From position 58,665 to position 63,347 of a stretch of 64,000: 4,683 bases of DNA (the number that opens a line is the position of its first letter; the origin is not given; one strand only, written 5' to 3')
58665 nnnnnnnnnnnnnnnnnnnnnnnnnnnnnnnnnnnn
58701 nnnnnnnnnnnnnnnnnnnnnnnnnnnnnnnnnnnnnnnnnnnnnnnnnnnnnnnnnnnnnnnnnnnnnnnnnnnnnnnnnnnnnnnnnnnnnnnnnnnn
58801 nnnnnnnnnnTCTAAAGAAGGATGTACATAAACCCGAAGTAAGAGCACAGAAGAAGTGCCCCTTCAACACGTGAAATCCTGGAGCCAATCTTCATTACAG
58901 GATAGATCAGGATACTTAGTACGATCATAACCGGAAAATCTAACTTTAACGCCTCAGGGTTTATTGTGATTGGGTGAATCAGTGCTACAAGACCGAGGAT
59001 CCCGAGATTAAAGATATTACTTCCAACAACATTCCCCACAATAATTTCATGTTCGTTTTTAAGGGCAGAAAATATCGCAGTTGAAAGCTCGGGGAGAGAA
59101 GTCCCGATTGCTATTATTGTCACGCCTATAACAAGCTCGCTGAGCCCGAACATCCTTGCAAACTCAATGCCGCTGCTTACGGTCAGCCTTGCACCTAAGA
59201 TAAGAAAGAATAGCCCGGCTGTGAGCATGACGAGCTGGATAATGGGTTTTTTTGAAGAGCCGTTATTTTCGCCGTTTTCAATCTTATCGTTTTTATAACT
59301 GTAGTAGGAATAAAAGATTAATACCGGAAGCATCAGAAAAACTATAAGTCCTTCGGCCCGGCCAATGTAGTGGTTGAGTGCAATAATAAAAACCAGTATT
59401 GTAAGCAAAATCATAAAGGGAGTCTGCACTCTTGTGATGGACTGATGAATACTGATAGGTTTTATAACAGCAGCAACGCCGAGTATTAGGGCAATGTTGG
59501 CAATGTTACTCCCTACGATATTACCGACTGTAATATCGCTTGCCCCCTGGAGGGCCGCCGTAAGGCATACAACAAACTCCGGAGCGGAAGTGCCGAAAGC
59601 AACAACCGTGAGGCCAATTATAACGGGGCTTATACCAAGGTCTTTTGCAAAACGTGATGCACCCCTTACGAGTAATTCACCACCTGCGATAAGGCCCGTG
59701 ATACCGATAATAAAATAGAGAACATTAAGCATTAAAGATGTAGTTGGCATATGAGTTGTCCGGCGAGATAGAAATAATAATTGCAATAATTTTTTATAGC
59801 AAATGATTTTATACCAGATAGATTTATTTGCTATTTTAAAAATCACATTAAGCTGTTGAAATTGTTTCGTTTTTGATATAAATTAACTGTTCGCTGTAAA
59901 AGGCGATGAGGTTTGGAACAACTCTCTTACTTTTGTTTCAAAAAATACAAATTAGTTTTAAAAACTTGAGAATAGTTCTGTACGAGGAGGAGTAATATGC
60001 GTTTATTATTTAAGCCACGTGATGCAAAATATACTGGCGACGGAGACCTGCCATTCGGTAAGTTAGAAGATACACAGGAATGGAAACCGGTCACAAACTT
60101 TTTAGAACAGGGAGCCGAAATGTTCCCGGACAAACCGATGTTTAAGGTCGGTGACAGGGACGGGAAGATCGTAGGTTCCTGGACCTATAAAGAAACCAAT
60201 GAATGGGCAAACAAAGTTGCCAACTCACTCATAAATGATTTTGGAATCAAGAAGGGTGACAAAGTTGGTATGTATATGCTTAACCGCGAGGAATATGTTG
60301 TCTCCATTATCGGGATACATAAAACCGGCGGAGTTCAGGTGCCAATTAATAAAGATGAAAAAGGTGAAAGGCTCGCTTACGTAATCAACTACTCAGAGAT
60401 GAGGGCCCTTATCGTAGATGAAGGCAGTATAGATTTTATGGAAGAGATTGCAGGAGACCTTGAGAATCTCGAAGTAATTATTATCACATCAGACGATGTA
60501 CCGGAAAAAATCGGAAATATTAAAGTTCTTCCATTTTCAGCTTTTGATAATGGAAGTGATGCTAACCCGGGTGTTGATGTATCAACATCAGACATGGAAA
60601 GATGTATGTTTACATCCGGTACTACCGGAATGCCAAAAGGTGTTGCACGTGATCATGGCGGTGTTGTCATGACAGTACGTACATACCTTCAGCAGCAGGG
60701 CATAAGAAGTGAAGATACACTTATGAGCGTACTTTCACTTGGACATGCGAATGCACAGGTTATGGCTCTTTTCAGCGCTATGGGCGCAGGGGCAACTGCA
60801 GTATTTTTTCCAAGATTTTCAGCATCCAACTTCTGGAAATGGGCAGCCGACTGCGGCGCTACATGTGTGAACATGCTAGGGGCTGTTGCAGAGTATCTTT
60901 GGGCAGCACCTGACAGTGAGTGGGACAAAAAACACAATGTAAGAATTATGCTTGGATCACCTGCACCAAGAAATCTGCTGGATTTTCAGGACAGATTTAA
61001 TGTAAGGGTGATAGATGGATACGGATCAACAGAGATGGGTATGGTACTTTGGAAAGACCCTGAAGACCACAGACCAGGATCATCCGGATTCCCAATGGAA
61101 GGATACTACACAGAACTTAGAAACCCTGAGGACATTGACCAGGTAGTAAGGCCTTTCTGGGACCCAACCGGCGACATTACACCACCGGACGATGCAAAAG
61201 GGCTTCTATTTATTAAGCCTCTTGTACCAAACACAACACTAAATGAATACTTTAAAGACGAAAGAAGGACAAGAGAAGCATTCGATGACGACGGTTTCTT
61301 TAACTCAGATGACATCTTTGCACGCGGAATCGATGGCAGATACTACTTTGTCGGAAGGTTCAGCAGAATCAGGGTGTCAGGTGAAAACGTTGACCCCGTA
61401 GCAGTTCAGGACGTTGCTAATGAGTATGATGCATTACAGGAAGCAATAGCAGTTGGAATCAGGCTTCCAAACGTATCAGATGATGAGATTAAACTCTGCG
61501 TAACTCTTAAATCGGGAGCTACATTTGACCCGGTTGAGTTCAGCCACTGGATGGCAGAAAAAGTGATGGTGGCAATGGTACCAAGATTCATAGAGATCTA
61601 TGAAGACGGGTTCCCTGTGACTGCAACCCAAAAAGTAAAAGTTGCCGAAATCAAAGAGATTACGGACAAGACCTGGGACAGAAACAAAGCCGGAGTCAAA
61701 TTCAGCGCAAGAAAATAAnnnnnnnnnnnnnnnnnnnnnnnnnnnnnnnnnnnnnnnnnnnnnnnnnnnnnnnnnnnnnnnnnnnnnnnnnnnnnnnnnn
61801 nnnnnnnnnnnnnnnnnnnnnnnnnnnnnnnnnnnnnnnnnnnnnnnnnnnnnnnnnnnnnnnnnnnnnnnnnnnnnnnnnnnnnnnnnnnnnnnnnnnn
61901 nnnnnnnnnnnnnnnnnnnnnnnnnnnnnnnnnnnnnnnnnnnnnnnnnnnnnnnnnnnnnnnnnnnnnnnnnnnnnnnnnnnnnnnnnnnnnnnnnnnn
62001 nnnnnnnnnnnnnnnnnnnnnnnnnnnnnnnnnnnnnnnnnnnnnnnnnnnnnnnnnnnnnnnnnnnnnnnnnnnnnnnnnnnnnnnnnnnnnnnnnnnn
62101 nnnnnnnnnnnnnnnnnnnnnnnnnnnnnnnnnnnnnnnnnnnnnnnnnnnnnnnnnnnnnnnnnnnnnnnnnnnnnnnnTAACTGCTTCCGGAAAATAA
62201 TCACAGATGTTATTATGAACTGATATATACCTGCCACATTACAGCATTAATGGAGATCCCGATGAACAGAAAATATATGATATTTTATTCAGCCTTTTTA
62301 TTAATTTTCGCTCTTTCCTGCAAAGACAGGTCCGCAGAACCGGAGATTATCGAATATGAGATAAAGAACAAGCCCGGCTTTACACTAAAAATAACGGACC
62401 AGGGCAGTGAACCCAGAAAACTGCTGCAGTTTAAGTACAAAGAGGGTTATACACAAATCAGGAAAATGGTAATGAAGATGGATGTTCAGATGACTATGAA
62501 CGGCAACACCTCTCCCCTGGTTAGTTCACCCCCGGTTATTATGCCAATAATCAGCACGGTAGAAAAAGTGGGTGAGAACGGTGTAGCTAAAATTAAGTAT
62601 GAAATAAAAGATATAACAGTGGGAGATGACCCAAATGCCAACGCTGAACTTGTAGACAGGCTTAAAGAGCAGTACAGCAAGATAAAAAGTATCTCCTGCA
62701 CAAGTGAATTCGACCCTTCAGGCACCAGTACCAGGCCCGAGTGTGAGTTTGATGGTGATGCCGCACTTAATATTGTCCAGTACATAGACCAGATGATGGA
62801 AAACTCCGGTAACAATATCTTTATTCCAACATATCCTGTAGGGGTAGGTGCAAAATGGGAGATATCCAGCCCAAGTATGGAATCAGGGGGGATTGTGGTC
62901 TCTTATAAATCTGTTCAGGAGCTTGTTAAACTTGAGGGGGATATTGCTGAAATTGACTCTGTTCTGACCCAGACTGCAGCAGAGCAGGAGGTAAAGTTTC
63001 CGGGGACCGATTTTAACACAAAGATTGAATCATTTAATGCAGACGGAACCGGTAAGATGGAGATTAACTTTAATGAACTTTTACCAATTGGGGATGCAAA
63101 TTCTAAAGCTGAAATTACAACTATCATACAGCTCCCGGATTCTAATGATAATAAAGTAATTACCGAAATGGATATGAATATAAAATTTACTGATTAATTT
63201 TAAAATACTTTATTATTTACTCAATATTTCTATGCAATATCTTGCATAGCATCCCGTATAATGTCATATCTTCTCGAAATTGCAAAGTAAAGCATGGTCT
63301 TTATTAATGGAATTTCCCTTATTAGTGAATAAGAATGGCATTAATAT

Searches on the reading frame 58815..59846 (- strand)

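Call 50: search_protein_families(library=ncbifam, proteins=[window:58815-59846:-], max_evalue=0.01)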
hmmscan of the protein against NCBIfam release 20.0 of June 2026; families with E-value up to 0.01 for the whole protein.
window:58815-59846:- (344 aa): 6 families
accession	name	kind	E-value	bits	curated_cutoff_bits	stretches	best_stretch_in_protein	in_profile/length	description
TIGR00367.1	TIGR00367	hypoth_equivalog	7.4e-74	248.7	179.65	1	39-339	2-312/312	calcium/sodium antiporter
NF008005.0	PRK10734.1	equivalog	2.9e-68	230.4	432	1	39-343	2-316/325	calcium/sodium antiporter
TIGR00846.1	caca2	superfamily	1.1e-12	47.5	317.45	2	168-340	189-368/372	calcium/proton exchanger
TIGR00927.1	2A1904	subfamily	2.1e-12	45.6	710.1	2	56-128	1062-1134/1209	K+-dependent Na+/Ca+ exchanger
TIGR00378.1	cax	equivalog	1.1e-11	44.5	211.15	2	190-336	191-341/349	calcium/proton exchanger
TIGR00845.1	caca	equivalog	2.7e-09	35.4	679.85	2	41-132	753-840/921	sodium/calcium exchanger 1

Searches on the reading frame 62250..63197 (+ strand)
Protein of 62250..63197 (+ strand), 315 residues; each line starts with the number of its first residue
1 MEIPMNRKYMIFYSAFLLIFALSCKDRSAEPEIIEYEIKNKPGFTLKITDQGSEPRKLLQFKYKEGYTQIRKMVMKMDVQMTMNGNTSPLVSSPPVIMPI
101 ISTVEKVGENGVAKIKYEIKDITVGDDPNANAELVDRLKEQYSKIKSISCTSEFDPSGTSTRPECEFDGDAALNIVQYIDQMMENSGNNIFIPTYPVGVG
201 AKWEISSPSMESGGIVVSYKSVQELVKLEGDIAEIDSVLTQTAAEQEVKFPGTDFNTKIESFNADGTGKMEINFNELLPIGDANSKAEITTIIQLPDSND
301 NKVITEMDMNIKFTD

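Call 63: find_encoding_contigs(protein=window:62250-63197:+, flank=10000, max_places=2)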
Protein window:62250-63197:+ (315 aa): 1 contig read that carries it; 1 place shown.
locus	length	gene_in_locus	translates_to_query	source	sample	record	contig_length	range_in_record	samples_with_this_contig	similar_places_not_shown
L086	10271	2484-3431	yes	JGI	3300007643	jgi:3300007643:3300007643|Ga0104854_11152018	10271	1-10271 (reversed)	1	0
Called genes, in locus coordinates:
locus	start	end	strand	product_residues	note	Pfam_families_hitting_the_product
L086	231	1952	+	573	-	PF00501:AMP-binding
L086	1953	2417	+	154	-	PF00383:dCMP_cyt_deam_1, PF14437:MafB19-deam, PF14439:Bd3614-deam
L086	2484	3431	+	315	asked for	-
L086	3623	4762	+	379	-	PF08495:FIST, PF10442:FIST_C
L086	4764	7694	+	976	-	PF01590:GAF, PF13185:GAF_2, PF08448:PAS_4, PF13188:PAS_8, PF13426:PAS_9, PF00989:PAS, PF08447:PAS_3, PF13426:PAS_9, +7 more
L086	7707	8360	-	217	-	PF14804:Jag_N, PF13083:KH_KhpA-B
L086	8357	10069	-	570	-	PF14849:YidC_periplas, PF02096:60KD_IMP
